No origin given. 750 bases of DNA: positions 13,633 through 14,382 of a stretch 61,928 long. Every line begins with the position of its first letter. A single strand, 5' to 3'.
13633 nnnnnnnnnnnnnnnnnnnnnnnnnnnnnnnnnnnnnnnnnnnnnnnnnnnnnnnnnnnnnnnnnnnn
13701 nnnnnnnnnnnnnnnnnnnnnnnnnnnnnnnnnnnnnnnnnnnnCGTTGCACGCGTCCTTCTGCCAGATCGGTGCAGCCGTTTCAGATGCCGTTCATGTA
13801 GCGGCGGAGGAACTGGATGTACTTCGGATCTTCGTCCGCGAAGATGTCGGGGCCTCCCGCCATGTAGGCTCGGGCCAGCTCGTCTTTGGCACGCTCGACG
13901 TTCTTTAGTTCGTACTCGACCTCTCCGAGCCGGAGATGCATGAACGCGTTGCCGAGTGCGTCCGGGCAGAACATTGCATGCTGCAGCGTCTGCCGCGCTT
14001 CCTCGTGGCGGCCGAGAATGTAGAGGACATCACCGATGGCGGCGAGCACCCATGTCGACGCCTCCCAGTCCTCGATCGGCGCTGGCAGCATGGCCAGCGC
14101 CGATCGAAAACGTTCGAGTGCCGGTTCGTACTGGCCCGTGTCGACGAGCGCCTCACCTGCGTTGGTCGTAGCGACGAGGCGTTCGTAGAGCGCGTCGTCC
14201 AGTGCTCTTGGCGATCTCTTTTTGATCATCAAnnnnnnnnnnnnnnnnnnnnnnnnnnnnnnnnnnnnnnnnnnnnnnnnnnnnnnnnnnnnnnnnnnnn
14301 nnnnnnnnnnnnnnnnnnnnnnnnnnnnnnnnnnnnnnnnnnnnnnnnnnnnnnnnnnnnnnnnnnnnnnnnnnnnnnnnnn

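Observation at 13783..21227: Secreted TcB-TcC (SpvB-RHS) fusion polymorphic toxin with a tandem auto-processing tip (RHS core + PT-HINT), a GH-E-like nuclease and an overlapping TPR immunity gene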

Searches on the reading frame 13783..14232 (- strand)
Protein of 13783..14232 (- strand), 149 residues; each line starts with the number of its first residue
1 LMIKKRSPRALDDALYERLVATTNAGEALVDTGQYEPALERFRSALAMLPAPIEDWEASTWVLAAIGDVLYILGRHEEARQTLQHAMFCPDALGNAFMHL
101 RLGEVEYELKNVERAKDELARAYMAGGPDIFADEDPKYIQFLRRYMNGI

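Call 5: search_protein_families(library=pfam, proteins=[window:13783-14232:-], max_evalue=0.1)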
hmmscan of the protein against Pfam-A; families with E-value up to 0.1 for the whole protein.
window:13783-14232:- (149 aa): 15 families
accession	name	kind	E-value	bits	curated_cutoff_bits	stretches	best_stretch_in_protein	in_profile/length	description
PF13424.12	TPR_12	-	1.3e-10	41.7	30.1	1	21-87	5-72/77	Tetratricopeptide repeat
PF07719.23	TPR_2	-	7.5e-09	35.5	27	0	63-86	4-27/34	Tetratricopeptide repeat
PF13428.12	TPR_14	-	6.5e-07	29.9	23.5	1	25-57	7-39/44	Tetratricopeptide repeat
PF14559.12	TPR_19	-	8.7e-07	29.6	25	1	30-86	2-51/68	Tetratricopeptide repeat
PF17874.7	TPR_MalT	-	2e-06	27.8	45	1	12-122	33-148/336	MalT-like TPR region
PF13181.12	TPR_8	-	3.7e-06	27.1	25.7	0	64-86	5-27/34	Tetratricopeptide repeat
PF13432.12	TPR_16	-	3.9e-06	27.6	32.7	1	25-84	3-55/65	Tetratricopeptide repeat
PF13414.12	TPR_11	-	5.8e-06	26.3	26.8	0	26-47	1-22/42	TPR repeat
PF13174.12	TPR_6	-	7.3e-05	23.6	26.3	0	100-121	4-25/33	Tetratricopeptide repeat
PF00515.34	TPR_1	-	0.00045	20.4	27.8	0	63-84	4-25/34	Tetratricopeptide repeat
PF13374.12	TPR_10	-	0.00064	20.1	27.5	0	21-48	4-31/42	Tetratricopeptide repeat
PF07721.20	TPR_4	-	0.0039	18.1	27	0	62-84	3-25/26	Tetratricopeptide repeat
PF09976.15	TPR_21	-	0.041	14.1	25.5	0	45-87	132-173/193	Tetratricopeptide repeat-like domain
PF13176.12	TPR_7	-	0.043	14.4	27.9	0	23-48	3-28/36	Tetratricopeptide repeat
PF12895.13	ANAPC3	-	0.074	13.8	27.2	0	25-85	22-81/82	Anaphase-promoting complex, cyclosome, subunit 3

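Call 6: search_protein_families(library=ncbifam, proteins=[window:13783-14232:-], max_evalue=0.1)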
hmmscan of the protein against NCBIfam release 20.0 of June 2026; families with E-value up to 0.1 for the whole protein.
window:13783-14232:- (149 aa): 9 families
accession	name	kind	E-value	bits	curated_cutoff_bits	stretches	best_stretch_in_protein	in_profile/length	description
TIGR02552.1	LcrH_SycD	equivalog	0.00086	19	104.8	1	28-124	27-114/136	SycD/LcrH family type III secretion system chaperone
NF053720.1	NsdA_fam_reg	subfamily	0.001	18.6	75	1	25-141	207-325/432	NsdA family TPR-like regulatory protein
NF040586.1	FxSxx_TPR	equivalog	0.0029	16.1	300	1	17-86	426-498/830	FxSxx-COOH system tetratricopeptide repeat protein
TIGR02521.1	type_IV_pilW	equivalog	0.0064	16.1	154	1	24-121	104-194/234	type IV pilus biogenesis/stability protein PilW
TIGR02795.1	tol_pal_ybgF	equivalog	0.01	16.4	90.1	1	23-119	6-99/119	tol-pal system protein YbgF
NF052415.1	T3SS_chap_SctY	equivalog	0.026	15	70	1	27-87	48-104/106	type III secretion apparatus assembly chaperone SctY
NF033762.1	social_mot_Tgl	equivalog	0.038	13.3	225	1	9-121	125-229/252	social motility TPR repeat lipoprotein Tgl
NF033920.0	C39_PA2778_fam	equivalog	0.047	13.1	150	1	39-123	169-251/255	PA2778 family cysteine peptidase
NF041807.1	daptide_Mpa3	equivalog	0.067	13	40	0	46-69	11-34/39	MpaA3 family daptide-type RiPP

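Call 18: find_homologous_proteins(query=window:13786-14232:-, max_evalue=0.001)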
Query window:13786-14232:- (149 aa): 30 proteins with E <= 0.001 among 82 candidates.
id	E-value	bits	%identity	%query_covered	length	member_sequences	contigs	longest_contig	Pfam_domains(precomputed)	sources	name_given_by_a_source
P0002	2.9e-93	327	100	99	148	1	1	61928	PF14559.13,PF13414.13,PF17874.8,PF13424.13,PF13432.13,PF13428.13,PF13181.13,PF07719.24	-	-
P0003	8.0e-56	206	64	96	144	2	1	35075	PF14559.13,PF13414.13,PF00515.35,PF13424.13,PF13428.13,PF13181.13,PF07719.24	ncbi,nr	ncbi:MAG TPA: tetratricopeptide repeat protein [Thermoanaerobaculia bacterium]|nr:tetratricopeptide 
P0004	6.5e-54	200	61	99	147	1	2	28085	PF14559.13,PF13414.13,PF00515.35,PF13424.13,PF13432.13,PF13428.13,PF13181.13,PF07719.24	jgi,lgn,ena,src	-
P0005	8.2e-49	183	60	93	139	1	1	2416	PF07721.21,PF14559.13,PF00515.35,PF13424.13,PF13432.13,PF13428.13,PF13181.13,PF07719.24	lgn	-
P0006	2.4e-47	178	56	97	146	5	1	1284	PF14559.13,PF00515.35,PF13424.13,PF07719.24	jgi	jgi:tetratricopeptide (TPR) repeat protein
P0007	1.7e-46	175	54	97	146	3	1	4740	PF14559.13,PF17874.8,PF00515.35,PF13424.13,PF13428.13,PF13181.13,PF07719.24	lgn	-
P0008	1.0e-45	173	57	93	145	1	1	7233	PF14559.13,PF13414.13,PF00515.35,PF13424.13,PF13432.13,PF13428.13,PF07719.24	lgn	-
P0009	8.7e-45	170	56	90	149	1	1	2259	PF14559.13,PF13424.13,PF13432.13,PF13428.13,PF13181.13,PF07719.24,PF13174.13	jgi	jgi:tetratricopeptide (TPR) repeat protein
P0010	9.0e-45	170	55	98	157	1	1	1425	PF14559.13,PF13414.13,PF00515.35,PF13424.13,PF13181.13,PF07719.24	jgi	jgi:tetratricopeptide (TPR) repeat protein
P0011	9.0e-44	167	55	95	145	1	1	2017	PF14559.13,PF00515.35,PF13424.13,PF13432.13,PF13428.13,PF13181.13,PF07719.24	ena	-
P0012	1.9e-42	162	54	90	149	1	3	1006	PF14559.13,PF13414.13,PF00515.35,PF13428.13,PF13181.13,PF07719.24,PF13174.13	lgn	-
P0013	2.2e-42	162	53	93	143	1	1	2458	PF00515.35,PF13424.13,PF13428.13,PF13181.13,PF07719.24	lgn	-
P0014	1.1e-41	160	55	89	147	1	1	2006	PF07721.21,PF14559.13,PF13428.13,PF07719.24,PF13174.13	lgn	-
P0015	1.3e-41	160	55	93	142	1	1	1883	PF14559.13,PF00515.35,PF13424.13,PF13428.13,PF13181.13,PF07719.24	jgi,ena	-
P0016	5.4e-40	154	50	93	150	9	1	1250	PF07721.21,PF14559.13,PF13414.13,PF00515.35,PF13424.13,PF13432.13,PF13428.13,PF13181.13,PF07719.24,PF13174.13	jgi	-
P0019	1.8e-37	146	50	91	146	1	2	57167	PF13414.13,PF00515.35,PF13424.13,PF13432.13,PF13428.13,PF07719.24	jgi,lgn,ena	-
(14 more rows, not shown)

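Call 20: find_encoding_contigs(protein=P0003, flank=10000, max_places=3)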
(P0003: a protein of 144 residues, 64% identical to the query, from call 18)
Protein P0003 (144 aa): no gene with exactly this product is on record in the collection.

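Call 21: find_encoding_contigs(protein=P0004, flank=10000, max_places=3)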
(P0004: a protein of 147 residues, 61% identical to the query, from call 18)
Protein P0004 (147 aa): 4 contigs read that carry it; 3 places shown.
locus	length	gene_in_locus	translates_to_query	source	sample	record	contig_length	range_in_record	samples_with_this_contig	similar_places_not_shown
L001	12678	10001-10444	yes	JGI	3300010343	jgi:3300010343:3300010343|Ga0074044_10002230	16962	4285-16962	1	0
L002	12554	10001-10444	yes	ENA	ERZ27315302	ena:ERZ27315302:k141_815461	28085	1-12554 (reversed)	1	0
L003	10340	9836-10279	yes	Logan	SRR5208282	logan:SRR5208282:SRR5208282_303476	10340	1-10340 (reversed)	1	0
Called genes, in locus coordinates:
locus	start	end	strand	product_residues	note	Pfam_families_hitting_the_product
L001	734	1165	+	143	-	PF13419:HAD_2 (weak), PF00702:Hydrolase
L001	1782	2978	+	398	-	-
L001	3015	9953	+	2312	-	PF03534:SpvB (weak), PF05593:RHS_repeat (faint), PF01839:FG-GAP (faint), PF13517:FG-GAP_3 (weak), PF12256:TcdB_toxin_midN, PF20041:DUF6443 (weak), PF25023:TEN_YD-shell (weak), PF07591:PT-HINT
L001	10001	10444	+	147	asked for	PF00515:TPR_1 (faint), PF07719:TPR_2 (faint), PF13428:TPR_14 (faint), PF13432:TPR_16 (faint), PF13181:TPR_8 (faint), PF13414:TPR_11 (faint), PF13424:TPR_12 (weak), PF14559:TPR_19 (faint)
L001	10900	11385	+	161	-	PF02464:CinA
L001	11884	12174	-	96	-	PF12833:HTH_18, PF00165:HTH_AraC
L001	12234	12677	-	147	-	?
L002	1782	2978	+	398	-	-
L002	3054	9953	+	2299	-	PF03534:SpvB (weak), PF05593:RHS_repeat (faint), PF01839:FG-GAP (faint), PF13517:FG-GAP_3 (weak), PF12256:TcdB_toxin_midN, PF20041:DUF6443 (weak), PF25023:TEN_YD-shell (weak), PF07591:PT-HINT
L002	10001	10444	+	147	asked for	PF00515:TPR_1 (faint), PF07719:TPR_2 (faint), PF13428:TPR_14 (faint), PF13432:TPR_16 (faint), PF13181:TPR_8 (faint), PF13414:TPR_11 (faint), PF13424:TPR_12 (weak), PF14559:TPR_19 (faint)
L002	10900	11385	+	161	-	PF02464:CinA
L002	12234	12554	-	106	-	?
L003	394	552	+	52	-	-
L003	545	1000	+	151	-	PF13419:HAD_2 (weak), PF00702:Hydrolase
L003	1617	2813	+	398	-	-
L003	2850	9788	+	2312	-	PF03534:SpvB (weak), PF05593:RHS_repeat (faint), PF01839:FG-GAP (faint), PF13517:FG-GAP_3 (weak), PF12256:TcdB_toxin_midN, PF20041:DUF6443 (weak), PF25023:TEN_YD-shell (weak), PF07591:PT-HINT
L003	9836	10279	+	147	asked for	PF00515:TPR_1 (faint), PF07719:TPR_2 (faint), PF13428:TPR_14 (faint), PF13432:TPR_16 (faint), PF13181:TPR_8 (faint), PF13414:TPR_11 (faint), PF13424:TPR_12 (weak), PF14559:TPR_19 (faint)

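Call 36: find_encoding_contigs(protein=P0019, flank=10000, max_places=2)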
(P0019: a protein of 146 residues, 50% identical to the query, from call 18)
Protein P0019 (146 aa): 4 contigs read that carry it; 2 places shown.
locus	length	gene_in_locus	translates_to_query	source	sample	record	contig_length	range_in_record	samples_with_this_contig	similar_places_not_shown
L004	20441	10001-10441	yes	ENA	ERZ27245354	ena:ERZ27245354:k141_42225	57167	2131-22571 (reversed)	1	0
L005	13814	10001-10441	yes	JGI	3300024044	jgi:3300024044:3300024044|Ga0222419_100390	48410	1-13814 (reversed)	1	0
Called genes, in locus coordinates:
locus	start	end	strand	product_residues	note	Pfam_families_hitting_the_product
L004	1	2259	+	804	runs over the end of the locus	PF00486:Trans_reg_C, PF13424:TPR_12 (faint)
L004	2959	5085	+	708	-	-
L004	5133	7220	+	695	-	-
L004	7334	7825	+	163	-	-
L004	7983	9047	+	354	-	PF00561:Abhydrolase_1, PF12146:Hydrolase_4, PF12697:Abhydrolase_6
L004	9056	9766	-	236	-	-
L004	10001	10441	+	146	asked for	PF07719:TPR_2 (faint), PF13424:TPR_12 (faint), PF13428:TPR_14 (faint), PF00515:TPR_1 (faint), PF13414:TPR_11 (faint), PF13432:TPR_16 (faint)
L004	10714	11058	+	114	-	PF04828:GFA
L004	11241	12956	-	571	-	PF08479:POTRA_2, PF03865:ShlB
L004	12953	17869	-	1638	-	-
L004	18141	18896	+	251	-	PF06167:Peptidase_M90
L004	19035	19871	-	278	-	PF04355:BamE, PF00691:OmpA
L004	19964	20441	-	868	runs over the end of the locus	?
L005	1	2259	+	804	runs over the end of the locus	PF00486:Trans_reg_C, PF13424:TPR_12 (faint)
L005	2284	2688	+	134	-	PF02557:VanY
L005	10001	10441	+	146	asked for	PF07719:TPR_2 (faint), PF13424:TPR_12 (faint), PF13428:TPR_14 (faint), PF00515:TPR_1 (faint), PF13414:TPR_11 (faint), PF13432:TPR_16 (faint)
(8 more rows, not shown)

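Call 58: search_protein_families(library=pfam, proteins=[L001:1782-2978:+], max_evalue=0.001)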
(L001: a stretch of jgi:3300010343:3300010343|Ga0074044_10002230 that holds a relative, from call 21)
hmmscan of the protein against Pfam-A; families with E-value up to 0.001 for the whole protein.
L001:1782-2978:+ (398 aa): 0 families
